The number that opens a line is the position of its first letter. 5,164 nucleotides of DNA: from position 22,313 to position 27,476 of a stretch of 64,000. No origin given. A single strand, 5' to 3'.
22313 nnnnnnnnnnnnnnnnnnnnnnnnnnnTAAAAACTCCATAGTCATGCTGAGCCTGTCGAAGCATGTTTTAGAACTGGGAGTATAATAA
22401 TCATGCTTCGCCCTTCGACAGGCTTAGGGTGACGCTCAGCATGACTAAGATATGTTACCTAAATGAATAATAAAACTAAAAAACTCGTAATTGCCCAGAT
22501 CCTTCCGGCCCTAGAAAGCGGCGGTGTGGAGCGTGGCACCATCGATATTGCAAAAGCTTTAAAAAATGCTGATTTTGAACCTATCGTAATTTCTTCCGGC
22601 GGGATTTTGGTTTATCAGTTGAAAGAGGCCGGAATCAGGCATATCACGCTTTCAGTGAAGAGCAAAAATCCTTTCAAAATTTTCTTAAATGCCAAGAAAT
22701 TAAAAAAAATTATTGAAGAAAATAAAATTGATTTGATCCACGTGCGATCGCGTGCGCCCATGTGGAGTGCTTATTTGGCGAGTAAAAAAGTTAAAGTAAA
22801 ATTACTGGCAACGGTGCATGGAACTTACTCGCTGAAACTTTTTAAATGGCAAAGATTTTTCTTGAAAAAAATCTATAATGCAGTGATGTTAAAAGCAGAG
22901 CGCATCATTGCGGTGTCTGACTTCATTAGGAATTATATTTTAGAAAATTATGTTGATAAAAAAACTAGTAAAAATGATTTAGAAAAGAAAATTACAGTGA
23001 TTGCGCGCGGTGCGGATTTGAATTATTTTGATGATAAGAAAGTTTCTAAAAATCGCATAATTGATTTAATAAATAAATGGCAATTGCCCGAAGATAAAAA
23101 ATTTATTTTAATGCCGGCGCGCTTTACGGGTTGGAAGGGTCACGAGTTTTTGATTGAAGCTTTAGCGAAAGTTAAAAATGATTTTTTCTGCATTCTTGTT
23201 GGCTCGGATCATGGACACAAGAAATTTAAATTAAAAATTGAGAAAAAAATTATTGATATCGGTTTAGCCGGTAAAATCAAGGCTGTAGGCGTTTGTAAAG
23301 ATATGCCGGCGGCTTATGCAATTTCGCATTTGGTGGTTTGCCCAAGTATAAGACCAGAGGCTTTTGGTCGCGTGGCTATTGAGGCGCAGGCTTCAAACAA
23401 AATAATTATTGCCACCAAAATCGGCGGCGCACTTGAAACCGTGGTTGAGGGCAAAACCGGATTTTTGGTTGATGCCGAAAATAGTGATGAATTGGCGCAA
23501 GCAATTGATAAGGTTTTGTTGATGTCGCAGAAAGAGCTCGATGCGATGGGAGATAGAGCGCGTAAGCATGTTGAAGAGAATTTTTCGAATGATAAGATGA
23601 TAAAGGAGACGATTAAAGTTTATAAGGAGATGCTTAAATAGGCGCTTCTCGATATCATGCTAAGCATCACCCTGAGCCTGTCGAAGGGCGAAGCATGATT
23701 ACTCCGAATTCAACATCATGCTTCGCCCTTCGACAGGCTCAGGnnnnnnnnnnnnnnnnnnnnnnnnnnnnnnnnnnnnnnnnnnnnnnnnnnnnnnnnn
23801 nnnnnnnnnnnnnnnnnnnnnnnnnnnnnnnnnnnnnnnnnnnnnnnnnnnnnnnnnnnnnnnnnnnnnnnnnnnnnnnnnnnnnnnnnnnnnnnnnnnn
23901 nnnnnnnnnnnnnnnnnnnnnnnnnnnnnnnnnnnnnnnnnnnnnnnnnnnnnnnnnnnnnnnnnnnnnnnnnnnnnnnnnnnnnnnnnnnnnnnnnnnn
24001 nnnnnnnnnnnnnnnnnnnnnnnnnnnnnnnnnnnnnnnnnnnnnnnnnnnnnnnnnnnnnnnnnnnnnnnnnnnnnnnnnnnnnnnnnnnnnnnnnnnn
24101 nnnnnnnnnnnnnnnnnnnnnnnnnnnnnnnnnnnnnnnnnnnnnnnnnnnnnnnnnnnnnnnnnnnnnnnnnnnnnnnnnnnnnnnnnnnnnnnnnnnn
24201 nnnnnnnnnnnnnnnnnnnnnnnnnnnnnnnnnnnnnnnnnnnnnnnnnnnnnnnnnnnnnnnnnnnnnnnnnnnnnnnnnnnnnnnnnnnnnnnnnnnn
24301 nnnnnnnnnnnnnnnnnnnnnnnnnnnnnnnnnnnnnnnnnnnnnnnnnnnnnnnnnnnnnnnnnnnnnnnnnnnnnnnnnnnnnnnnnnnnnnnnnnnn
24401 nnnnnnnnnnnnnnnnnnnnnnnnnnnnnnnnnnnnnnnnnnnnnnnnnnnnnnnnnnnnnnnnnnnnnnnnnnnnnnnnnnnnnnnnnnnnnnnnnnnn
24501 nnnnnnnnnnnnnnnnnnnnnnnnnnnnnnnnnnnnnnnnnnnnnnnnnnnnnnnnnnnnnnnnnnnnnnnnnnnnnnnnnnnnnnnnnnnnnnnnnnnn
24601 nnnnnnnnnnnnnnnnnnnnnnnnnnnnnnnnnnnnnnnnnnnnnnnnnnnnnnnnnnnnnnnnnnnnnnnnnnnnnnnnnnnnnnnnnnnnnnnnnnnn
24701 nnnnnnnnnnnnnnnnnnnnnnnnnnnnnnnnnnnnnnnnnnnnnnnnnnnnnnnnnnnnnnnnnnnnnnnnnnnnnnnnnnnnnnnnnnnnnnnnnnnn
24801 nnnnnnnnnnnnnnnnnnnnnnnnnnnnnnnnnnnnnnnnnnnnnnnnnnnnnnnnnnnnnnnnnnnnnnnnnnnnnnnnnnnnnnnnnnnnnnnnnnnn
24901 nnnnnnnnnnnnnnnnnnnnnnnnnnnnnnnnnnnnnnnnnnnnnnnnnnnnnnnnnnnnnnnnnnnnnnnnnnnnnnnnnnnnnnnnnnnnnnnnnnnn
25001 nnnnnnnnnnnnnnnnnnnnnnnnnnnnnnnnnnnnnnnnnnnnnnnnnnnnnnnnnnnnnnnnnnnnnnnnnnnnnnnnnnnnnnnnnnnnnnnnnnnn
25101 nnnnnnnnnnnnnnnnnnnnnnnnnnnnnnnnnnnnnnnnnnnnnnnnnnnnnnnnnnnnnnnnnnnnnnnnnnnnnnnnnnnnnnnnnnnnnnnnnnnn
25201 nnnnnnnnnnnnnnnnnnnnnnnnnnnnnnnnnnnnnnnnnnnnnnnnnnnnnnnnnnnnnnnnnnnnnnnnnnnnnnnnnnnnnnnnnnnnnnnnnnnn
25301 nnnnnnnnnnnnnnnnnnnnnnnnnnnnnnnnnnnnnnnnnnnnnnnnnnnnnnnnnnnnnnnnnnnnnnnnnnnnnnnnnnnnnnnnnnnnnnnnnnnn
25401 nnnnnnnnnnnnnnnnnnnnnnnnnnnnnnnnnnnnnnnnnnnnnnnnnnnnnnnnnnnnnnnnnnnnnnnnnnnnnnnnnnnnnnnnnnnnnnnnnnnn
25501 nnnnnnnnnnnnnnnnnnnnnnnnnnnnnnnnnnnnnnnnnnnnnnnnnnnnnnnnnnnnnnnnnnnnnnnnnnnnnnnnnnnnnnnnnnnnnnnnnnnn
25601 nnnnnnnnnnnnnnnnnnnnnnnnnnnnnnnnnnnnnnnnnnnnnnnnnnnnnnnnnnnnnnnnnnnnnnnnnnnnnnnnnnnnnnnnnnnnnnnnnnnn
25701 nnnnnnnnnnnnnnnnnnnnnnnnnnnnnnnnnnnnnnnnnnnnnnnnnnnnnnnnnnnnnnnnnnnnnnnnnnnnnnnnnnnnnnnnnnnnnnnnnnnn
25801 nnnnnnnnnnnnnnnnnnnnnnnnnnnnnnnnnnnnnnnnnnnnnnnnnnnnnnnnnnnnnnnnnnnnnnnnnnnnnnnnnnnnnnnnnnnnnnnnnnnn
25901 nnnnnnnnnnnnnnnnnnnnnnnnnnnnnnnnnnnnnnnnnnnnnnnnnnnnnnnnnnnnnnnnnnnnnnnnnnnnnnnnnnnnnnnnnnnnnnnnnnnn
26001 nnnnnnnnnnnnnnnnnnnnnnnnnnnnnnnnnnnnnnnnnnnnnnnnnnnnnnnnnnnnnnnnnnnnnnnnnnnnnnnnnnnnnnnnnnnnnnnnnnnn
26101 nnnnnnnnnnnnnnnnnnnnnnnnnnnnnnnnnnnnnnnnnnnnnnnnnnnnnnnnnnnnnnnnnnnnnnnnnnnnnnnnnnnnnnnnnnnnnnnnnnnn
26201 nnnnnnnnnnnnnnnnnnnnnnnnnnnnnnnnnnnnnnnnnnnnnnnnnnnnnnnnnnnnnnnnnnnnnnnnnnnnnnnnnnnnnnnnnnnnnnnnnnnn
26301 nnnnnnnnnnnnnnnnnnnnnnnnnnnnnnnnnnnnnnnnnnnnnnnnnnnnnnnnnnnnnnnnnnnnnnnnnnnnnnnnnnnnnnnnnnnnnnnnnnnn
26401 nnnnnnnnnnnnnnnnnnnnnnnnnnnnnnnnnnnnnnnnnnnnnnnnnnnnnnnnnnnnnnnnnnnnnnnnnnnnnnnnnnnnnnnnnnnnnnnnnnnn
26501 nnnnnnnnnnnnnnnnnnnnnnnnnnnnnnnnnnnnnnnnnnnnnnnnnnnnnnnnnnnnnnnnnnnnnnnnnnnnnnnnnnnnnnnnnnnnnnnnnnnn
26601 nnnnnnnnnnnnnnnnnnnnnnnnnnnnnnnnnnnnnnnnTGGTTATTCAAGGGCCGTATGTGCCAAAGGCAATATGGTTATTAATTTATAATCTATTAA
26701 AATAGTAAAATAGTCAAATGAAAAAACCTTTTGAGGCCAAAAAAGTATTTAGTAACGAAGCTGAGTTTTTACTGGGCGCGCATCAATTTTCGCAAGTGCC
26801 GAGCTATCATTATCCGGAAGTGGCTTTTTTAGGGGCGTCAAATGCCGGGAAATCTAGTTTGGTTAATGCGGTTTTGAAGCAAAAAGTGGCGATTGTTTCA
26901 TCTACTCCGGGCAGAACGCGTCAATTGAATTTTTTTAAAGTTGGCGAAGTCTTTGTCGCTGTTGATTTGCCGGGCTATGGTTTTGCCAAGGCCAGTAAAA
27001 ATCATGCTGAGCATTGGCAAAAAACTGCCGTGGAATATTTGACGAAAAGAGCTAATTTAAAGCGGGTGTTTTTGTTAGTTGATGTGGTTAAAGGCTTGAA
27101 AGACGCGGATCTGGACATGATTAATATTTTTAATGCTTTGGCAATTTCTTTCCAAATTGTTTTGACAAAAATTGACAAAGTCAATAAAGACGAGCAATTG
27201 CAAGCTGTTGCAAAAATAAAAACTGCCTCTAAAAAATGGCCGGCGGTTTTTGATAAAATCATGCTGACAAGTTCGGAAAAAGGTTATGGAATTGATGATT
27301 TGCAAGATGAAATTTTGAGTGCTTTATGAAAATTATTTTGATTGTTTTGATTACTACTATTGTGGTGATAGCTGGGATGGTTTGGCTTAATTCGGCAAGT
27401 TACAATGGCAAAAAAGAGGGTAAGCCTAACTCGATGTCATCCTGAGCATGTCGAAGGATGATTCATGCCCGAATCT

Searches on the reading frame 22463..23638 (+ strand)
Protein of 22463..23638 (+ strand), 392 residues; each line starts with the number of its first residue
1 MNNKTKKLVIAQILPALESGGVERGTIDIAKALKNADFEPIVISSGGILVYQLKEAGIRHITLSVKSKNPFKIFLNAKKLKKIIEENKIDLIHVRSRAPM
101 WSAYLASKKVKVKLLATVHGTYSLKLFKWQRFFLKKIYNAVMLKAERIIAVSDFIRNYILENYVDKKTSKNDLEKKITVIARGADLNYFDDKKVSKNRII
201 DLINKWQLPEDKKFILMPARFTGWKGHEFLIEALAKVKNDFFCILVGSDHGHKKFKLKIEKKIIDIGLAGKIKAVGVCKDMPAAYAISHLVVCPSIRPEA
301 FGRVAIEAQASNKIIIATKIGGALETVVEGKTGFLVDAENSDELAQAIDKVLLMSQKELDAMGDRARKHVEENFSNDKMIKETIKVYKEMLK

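Call 52: search_protein_families(library=pfam, proteins=[window:22463-23638:+], max_evalue=0.00001)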
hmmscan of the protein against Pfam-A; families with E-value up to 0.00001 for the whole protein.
window:22463-23638:+ (392 aa): 5 families
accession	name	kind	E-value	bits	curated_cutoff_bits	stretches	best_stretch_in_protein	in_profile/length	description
PF00534.26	Glycos_transf_1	-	1.4e-35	122.8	26.4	1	203-369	6-172/172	Glycosyl transferases group 1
PF13439.12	Glyco_transf_4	-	6.6e-25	88.5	28.5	1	20-187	2-169/170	Glycosyltransferase Family 4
PF13692.12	Glyco_trans_1_4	-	2.5e-24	86.6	27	1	213-352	2-140/142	Glycosyl transferases group 1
PF13477.12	Glyco_trans_4_2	-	7e-13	49.4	23.4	1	26-151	13-138/139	Glycosyl transferase 4-like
PF13579.12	Glyco_trans_4_4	-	2.9e-10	41.2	29.7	1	20-166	1-149/158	Glycosyl transferase 4-like domain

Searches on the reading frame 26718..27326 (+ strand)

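Call 52: search_protein_families(library=pfam, proteins=[window:26718-27326:+], max_evalue=0.00001)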
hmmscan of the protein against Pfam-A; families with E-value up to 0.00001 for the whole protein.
window:26718-27326:+ (203 aa): 4 families
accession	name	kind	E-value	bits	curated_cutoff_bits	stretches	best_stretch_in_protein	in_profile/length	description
PF01926.29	MMR_HSR1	-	3.6e-18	66.2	21.9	1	34-151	1-113/113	50S ribosome-binding GTPase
PF03193.22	RsgA_GTPase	-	1.5e-08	35.1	30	0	35-86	109-167/174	RsgA GTPase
PF00009.33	GTP_EFTU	-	2e-06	27.9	26.5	0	116-201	95-184/188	Elongation factor Tu GTP binding domain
PF02421.24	FeoB_N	-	3.7e-06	27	27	1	34-198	2-155/156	Ferrous iron transport protein B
